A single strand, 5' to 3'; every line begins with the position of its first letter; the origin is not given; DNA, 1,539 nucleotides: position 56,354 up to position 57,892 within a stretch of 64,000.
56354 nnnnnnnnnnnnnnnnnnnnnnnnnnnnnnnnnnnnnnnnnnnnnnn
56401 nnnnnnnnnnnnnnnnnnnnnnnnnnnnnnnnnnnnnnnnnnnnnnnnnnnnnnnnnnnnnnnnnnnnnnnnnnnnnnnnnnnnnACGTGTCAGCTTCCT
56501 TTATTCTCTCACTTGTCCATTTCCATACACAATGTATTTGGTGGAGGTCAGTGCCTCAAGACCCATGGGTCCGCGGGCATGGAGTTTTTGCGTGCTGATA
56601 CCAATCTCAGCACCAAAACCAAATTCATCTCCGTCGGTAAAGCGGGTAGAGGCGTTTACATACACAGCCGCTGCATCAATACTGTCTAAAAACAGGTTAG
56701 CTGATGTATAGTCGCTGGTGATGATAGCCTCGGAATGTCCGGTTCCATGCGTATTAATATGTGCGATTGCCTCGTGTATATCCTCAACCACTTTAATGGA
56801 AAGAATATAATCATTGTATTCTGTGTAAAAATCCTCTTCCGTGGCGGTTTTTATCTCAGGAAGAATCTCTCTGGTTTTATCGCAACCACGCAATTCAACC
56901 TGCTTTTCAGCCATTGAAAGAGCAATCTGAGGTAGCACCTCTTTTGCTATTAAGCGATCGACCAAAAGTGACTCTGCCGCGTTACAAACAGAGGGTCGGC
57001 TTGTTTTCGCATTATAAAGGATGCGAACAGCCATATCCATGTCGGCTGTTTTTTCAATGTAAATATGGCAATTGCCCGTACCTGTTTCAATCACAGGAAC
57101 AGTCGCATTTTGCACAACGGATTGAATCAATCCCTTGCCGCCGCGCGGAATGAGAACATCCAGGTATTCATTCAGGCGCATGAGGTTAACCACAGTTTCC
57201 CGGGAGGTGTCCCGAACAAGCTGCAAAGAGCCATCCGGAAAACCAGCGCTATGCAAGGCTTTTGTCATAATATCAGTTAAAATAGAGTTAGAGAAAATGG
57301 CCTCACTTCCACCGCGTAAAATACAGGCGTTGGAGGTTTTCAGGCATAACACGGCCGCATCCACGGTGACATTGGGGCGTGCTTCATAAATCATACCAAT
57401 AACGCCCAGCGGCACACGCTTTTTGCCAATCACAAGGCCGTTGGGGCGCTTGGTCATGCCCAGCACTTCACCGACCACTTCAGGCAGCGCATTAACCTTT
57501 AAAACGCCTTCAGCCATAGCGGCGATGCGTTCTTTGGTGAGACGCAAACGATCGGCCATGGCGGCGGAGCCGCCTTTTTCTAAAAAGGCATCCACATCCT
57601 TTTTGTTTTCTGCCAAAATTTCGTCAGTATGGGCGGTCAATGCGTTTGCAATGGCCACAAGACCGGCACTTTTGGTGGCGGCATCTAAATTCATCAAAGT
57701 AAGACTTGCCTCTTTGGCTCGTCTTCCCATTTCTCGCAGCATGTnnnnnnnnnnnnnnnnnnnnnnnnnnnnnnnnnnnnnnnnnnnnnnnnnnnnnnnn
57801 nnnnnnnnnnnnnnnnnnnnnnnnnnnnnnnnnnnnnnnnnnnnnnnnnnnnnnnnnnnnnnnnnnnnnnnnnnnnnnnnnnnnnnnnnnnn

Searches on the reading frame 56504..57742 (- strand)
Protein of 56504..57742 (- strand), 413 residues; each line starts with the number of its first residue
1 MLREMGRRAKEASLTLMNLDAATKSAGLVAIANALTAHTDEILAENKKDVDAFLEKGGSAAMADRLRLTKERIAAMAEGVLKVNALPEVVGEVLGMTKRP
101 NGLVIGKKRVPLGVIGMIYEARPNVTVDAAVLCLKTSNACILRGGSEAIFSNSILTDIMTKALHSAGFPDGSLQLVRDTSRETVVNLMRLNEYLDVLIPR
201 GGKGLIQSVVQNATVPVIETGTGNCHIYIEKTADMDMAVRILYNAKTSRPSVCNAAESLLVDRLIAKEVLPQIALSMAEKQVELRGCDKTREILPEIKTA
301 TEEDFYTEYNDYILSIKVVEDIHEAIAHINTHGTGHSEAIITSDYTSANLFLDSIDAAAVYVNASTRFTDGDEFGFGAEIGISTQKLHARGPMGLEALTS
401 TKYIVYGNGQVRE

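Call 80: search_protein_families(library=pfam, proteins=[window:56504-57742:-], max_evalue=0.00001)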
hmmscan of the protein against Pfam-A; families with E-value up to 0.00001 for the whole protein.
window:56504-57742:- (413 aa): 1 family
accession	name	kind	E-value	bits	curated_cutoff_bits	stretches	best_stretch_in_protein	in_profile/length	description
PF00171.27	Aldedh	-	5.5e-20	71.8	23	2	7-282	36-298/461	Aldehyde dehydrogenase family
